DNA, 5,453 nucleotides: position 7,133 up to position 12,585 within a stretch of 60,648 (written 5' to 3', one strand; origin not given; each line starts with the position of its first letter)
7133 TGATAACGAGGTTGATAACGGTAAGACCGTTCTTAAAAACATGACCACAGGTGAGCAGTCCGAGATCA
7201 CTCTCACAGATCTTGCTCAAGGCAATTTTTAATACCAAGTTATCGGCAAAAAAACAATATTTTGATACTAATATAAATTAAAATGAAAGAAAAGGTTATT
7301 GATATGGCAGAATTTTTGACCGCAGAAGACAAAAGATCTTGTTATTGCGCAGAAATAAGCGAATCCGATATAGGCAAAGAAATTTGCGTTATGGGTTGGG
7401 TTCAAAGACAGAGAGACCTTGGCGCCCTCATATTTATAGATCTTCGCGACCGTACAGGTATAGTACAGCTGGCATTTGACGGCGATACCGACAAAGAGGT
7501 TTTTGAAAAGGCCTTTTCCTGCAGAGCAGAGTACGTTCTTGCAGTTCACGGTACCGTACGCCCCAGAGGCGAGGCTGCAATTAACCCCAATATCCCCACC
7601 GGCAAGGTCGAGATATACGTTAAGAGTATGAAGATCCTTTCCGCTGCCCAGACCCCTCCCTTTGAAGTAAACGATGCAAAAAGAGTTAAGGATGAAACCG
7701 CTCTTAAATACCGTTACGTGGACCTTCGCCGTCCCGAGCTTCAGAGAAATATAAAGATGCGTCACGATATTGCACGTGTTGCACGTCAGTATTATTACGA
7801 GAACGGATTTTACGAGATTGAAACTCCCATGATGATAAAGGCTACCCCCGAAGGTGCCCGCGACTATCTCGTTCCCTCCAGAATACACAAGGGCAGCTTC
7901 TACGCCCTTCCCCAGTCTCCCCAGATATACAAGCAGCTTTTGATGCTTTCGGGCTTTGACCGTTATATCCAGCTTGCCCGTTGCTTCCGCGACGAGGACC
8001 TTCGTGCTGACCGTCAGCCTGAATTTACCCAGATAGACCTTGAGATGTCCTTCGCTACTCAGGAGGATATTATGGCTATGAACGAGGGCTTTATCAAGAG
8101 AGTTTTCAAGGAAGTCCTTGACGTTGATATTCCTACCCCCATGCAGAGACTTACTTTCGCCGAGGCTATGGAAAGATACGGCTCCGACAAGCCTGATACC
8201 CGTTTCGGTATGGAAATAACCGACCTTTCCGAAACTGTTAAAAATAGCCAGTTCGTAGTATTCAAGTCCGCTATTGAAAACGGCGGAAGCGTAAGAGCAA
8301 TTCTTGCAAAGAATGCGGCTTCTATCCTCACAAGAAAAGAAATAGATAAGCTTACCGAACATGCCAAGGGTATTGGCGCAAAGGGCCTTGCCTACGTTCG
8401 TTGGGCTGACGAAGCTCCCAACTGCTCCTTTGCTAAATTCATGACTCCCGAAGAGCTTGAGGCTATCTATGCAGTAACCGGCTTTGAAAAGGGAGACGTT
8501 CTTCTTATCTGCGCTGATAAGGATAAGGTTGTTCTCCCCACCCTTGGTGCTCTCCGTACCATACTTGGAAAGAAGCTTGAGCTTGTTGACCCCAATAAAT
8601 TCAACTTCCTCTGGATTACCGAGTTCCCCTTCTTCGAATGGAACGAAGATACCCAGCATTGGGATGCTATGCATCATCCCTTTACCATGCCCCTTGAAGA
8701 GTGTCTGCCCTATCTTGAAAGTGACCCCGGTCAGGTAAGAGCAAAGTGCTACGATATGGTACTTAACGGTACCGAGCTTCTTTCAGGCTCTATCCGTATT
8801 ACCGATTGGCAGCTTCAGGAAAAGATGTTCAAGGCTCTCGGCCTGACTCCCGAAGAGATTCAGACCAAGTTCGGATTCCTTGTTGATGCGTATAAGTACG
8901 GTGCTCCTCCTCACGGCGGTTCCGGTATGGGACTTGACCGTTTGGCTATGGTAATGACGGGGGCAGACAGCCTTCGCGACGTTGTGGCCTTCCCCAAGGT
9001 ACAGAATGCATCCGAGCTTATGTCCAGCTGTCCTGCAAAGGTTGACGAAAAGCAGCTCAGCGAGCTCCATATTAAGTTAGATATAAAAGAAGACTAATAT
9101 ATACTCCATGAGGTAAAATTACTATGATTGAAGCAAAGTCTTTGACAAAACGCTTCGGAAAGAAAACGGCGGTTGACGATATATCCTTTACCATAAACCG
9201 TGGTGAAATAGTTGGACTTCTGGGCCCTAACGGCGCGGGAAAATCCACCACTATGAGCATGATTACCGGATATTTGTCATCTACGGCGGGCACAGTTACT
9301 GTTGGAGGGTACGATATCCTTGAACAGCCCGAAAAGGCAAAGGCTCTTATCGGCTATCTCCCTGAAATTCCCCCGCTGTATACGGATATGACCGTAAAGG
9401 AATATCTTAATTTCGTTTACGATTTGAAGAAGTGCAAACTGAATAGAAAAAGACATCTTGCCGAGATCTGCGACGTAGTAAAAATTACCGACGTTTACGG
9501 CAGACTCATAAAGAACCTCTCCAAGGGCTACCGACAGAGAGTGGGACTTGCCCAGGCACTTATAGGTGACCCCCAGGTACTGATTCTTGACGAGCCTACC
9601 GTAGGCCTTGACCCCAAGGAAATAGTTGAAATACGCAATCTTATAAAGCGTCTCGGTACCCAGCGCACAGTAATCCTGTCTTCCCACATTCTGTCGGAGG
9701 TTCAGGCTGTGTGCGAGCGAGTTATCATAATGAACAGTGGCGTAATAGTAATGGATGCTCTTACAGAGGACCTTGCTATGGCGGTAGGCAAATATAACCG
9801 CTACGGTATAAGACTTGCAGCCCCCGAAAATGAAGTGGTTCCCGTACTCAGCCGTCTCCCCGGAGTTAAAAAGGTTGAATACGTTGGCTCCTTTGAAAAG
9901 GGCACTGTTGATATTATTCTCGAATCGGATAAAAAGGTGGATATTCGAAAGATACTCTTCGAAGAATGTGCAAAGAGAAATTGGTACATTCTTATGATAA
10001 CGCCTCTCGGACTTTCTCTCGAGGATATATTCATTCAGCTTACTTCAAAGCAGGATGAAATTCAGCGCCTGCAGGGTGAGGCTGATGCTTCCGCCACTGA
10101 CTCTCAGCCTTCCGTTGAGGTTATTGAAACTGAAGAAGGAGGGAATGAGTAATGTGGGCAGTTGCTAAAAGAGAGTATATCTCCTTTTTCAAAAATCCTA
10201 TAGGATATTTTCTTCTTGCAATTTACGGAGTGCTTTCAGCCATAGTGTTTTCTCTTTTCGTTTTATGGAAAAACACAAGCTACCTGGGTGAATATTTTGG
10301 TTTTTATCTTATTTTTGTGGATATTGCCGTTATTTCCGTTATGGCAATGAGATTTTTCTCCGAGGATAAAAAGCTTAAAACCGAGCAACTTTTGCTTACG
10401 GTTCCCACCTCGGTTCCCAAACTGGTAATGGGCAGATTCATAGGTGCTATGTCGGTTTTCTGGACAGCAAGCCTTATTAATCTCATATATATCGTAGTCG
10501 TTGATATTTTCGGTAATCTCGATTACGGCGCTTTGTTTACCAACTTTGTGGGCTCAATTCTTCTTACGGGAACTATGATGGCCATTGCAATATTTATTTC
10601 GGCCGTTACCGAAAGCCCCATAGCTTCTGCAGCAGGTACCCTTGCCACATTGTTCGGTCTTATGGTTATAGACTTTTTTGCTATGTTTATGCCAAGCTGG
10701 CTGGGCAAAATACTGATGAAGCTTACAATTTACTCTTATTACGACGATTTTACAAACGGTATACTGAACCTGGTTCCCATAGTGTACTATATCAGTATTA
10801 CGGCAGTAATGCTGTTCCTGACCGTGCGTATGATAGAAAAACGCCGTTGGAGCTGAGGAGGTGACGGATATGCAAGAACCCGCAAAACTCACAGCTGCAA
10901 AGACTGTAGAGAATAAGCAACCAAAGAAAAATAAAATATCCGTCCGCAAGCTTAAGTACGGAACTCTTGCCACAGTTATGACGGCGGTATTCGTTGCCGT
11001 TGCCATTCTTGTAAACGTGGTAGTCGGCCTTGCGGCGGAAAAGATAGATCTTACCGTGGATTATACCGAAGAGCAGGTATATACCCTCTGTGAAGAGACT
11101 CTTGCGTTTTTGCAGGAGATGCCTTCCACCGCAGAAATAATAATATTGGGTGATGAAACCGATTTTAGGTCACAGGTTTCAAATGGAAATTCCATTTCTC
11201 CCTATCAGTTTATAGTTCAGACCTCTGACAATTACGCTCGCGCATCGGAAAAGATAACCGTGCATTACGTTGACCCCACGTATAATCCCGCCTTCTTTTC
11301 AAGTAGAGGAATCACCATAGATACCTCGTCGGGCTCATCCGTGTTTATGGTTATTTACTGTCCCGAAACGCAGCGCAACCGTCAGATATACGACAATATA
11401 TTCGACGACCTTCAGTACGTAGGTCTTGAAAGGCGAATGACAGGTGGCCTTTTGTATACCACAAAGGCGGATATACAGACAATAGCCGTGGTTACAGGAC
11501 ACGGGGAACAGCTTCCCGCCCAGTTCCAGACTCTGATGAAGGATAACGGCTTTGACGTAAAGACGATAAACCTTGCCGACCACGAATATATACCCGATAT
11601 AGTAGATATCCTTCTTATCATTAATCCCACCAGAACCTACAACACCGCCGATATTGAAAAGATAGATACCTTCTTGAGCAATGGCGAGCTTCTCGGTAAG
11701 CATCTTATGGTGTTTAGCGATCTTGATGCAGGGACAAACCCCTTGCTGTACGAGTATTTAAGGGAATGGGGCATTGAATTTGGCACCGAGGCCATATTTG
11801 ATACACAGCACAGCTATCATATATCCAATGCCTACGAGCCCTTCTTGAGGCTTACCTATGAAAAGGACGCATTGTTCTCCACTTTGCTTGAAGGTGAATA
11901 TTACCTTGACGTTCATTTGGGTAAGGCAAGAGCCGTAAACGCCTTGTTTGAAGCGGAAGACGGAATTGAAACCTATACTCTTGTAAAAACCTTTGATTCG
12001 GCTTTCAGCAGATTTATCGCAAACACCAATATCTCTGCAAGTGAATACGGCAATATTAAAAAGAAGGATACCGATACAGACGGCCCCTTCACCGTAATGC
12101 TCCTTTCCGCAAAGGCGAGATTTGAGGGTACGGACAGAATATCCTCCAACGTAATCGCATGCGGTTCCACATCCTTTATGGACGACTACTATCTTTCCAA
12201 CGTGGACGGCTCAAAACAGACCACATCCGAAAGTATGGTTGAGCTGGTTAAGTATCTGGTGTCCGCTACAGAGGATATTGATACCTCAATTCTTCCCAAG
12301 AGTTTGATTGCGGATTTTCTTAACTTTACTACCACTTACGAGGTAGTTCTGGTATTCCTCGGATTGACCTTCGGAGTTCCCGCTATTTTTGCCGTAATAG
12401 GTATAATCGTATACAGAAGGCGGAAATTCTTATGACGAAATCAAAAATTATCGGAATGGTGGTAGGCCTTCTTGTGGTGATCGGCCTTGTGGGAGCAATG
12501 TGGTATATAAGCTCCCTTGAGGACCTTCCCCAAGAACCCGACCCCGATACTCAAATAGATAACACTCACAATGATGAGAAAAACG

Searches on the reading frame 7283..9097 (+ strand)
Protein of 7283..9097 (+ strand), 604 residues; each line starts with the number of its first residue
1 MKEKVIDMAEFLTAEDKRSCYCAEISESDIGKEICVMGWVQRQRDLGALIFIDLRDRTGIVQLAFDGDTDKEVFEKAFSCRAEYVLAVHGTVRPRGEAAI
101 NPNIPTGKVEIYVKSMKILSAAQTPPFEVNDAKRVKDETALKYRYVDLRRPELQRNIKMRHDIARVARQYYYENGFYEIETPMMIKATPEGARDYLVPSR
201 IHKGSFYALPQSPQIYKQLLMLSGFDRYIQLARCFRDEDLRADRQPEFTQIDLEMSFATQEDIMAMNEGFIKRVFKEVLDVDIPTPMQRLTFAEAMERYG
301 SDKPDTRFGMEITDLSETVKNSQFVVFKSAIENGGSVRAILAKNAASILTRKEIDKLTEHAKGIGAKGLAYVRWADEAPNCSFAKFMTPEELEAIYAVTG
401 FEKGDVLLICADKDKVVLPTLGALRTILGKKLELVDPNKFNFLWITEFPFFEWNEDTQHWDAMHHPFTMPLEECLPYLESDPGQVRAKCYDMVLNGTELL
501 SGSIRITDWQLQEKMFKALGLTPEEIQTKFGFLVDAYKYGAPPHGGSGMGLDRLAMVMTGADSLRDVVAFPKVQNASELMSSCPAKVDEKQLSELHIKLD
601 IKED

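Call 63: search_protein_families(library=pfam, proteins=[window:7283-9097:+], max_evalue=0.00001)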
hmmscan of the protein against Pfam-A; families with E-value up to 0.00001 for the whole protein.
window:7283-9097:+ (604 aa): 3 families
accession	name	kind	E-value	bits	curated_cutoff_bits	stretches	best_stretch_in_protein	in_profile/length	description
PF00152.25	tRNA-synt_2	-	1.3e-120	402.6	25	1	137-573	2-307/308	tRNA synthetases class II (D, K and N)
PF02938.19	GAD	-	9.6e-21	74.3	23.4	1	327-418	1-92/95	GAD domain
PF01336.31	tRNA_anti-codon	-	1.3e-14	54.4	27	1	35-119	2-75/75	OB-fold nucleic acid binding domain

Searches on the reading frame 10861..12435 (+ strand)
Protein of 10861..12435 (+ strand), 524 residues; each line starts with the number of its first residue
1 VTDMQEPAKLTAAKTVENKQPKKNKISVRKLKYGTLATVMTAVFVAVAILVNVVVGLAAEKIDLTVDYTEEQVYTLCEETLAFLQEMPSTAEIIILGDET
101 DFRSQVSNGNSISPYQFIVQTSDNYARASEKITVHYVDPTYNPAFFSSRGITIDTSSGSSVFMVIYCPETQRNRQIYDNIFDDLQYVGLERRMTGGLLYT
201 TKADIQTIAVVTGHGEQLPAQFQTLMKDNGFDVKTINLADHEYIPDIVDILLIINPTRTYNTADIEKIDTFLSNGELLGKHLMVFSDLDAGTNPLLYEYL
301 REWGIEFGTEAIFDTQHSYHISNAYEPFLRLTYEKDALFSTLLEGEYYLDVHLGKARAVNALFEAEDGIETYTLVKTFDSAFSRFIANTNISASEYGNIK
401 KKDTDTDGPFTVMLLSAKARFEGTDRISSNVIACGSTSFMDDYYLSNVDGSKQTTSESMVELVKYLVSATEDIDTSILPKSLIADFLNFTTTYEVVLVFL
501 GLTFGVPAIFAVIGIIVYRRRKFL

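Call 63: search_protein_families(library=pfam, proteins=[window:10861-12435:+], max_evalue=0.00001)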
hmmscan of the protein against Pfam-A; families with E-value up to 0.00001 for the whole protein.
window:10861-12435:+ (524 aa): 1 family
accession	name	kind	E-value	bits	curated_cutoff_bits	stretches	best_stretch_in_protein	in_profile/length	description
PF09822.16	ABC_transp_aux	-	2.6e-18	66.7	34.7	1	207-450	3-270/288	ABC-type uncharacterized transport system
